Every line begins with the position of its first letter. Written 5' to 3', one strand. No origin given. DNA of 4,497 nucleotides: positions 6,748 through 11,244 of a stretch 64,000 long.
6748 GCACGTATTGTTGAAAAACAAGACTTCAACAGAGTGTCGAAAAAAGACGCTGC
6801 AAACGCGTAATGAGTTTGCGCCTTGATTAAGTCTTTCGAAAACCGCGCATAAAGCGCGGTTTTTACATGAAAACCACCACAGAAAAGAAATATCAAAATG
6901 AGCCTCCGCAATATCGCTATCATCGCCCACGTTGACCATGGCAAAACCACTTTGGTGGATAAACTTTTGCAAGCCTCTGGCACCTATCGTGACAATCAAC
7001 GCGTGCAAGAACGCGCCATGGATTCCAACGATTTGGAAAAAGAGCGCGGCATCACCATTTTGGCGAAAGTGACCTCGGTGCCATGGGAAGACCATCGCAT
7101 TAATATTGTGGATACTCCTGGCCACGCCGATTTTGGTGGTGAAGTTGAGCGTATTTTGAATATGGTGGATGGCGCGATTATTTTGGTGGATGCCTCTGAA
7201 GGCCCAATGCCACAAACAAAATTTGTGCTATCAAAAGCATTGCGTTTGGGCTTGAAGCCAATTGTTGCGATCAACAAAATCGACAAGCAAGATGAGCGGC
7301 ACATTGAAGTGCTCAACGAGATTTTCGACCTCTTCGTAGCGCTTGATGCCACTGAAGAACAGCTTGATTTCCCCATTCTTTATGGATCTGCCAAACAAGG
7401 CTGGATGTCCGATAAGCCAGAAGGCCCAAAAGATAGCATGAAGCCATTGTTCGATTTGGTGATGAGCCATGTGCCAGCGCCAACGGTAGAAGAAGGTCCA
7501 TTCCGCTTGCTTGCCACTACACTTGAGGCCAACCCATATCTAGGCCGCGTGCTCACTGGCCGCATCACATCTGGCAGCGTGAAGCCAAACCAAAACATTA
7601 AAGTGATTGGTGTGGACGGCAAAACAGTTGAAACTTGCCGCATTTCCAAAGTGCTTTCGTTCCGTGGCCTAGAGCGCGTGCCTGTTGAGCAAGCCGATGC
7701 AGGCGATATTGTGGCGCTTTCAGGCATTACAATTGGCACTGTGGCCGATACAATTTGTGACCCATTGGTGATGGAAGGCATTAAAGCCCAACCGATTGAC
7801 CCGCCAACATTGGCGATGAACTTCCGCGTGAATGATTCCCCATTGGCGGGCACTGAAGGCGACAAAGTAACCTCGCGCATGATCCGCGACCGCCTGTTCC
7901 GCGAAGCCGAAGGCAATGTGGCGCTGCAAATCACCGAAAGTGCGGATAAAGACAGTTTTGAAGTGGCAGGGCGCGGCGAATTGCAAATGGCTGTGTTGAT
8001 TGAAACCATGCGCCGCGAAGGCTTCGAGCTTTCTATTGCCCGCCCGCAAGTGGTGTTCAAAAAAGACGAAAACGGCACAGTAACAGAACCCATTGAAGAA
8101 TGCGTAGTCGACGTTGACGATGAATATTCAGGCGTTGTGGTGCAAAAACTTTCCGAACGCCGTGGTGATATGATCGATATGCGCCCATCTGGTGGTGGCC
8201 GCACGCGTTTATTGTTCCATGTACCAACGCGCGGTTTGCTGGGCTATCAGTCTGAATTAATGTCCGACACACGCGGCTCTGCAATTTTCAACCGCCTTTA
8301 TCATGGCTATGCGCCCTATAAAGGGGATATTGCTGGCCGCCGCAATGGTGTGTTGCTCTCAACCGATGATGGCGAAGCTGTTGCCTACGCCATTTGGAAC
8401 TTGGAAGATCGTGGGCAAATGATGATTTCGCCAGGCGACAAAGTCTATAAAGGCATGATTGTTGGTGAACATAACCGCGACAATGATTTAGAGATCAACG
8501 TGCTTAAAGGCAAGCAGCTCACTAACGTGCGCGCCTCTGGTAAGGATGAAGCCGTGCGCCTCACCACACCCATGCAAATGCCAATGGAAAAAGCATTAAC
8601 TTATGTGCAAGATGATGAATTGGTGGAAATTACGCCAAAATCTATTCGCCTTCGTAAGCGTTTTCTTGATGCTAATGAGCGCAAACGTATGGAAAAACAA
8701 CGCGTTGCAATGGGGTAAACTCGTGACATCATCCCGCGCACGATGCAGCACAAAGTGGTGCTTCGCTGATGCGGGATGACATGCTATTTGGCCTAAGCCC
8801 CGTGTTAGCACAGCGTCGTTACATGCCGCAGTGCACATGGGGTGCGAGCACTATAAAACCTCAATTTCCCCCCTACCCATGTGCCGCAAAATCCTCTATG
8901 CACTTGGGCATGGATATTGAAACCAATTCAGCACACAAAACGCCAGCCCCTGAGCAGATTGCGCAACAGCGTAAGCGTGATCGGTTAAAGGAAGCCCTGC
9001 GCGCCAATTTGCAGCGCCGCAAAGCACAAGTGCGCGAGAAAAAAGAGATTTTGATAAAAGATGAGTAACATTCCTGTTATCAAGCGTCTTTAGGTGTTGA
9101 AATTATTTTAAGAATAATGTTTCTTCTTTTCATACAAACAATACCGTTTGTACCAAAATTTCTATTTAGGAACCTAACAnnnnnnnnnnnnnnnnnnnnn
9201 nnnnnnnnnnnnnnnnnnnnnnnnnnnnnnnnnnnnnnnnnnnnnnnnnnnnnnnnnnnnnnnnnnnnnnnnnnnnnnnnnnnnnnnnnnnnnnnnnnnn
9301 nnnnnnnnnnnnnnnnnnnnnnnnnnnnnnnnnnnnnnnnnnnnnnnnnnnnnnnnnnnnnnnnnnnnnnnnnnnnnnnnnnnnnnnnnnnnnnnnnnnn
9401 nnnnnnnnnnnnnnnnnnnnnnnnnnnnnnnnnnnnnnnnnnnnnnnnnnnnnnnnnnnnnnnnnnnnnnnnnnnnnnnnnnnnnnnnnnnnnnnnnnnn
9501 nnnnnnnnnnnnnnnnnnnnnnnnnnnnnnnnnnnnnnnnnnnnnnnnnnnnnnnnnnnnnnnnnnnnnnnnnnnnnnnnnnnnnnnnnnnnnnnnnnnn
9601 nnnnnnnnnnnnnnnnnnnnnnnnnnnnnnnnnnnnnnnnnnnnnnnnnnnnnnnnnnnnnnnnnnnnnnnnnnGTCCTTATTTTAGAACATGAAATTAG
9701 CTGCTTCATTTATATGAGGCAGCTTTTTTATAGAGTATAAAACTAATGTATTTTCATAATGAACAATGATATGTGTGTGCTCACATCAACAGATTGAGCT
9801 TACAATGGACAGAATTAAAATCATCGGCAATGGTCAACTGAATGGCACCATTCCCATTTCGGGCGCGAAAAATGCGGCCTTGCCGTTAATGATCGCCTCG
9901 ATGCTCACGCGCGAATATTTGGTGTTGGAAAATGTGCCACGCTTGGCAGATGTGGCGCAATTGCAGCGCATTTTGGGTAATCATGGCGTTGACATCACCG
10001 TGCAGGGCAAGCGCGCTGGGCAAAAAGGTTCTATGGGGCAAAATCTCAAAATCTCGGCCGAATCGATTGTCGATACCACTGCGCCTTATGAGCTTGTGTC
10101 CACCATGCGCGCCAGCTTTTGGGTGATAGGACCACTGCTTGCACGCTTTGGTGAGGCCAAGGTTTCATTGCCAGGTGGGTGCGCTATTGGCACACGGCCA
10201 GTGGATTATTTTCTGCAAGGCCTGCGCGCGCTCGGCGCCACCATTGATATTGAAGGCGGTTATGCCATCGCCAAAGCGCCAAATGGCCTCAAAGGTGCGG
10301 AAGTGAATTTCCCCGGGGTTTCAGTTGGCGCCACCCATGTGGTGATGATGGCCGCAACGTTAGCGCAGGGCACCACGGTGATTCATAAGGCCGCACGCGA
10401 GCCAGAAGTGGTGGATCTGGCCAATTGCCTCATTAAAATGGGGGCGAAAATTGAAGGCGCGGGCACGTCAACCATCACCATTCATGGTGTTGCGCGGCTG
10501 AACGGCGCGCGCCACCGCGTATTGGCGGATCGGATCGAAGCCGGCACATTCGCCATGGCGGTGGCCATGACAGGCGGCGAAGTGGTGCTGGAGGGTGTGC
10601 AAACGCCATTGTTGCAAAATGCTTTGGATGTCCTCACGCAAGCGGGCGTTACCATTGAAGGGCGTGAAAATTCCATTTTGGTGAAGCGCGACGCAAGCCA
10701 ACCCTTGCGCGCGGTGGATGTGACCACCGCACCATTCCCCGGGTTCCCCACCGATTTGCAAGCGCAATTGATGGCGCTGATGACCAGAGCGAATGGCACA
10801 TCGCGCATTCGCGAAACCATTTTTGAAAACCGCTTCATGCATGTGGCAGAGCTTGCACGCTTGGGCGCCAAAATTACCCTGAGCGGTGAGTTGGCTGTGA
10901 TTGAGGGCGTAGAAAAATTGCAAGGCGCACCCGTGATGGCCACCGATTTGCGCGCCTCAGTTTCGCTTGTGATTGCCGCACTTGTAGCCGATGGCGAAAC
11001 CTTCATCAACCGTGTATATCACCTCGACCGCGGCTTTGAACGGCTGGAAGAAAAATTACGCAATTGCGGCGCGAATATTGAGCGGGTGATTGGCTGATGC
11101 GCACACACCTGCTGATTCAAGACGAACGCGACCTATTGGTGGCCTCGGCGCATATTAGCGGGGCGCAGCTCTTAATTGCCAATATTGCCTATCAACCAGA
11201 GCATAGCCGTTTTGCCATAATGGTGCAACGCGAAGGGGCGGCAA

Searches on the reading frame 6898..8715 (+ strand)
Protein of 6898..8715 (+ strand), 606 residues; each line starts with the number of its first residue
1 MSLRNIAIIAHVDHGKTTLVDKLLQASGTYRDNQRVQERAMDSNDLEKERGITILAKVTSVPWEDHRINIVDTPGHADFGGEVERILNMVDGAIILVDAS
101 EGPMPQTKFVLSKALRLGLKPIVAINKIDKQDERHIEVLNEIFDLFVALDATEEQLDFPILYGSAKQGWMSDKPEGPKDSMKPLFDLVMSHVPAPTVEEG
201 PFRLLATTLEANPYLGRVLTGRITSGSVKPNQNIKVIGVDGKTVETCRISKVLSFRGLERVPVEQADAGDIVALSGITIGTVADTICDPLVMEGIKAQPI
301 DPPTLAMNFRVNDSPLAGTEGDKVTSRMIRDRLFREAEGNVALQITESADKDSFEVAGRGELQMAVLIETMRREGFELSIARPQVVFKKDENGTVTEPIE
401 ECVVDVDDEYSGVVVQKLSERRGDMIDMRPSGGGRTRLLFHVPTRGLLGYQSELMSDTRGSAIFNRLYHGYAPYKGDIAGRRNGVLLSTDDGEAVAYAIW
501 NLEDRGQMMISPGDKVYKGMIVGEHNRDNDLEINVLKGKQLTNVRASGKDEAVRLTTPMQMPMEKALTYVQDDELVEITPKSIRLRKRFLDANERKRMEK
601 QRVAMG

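Call 39: search_protein_families(library=pfam, proteins=[window:6898-8715:+], max_evalue=0.001)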
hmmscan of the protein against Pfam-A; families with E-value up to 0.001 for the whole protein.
window:6898-8715:+ (606 aa): 6 families
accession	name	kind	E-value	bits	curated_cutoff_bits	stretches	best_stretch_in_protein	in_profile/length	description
PF00009.33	GTP_EFTU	-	6.1e-58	196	26.5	1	2-193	2-187/188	Elongation factor Tu GTP binding domain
PF21018.2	BipA_C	-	1.6e-47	160.3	23.8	1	483-591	1-109/110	TypA/BipA C-terminal domain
PF00679.30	EFG_C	-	2.8e-23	82.2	27.9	1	395-479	2-86/89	Elongation factor G C-terminus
PF03144.31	GTP_EFTU_D2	-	1.5e-11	45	30.3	1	216-287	1-73/73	Elongation factor Tu domain 2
PF22042.2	EF-G_D2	-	1.3e-07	32.1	27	1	209-287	9-82/84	Elongation factor G domain 2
PF01926.29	MMR_HSR1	-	3.6e-05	24.3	21.9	1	6-127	2-113/113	50S ribosome-binding GTPase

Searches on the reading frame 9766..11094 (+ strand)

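Call 39: search_protein_families(library=pfam, proteins=[window:9766-11094:+], max_evalue=0.001)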
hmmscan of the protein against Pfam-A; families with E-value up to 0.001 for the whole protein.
window:9766-11094:+ (443 aa): 1 family
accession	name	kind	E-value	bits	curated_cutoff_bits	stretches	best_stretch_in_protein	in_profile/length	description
PF00275.25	EPSP_synthase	-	4.1e-105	352.3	22.8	1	22-431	4-417/417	EPSP synthase (3-phosphoshikimate 1-carboxyvinyltransferase)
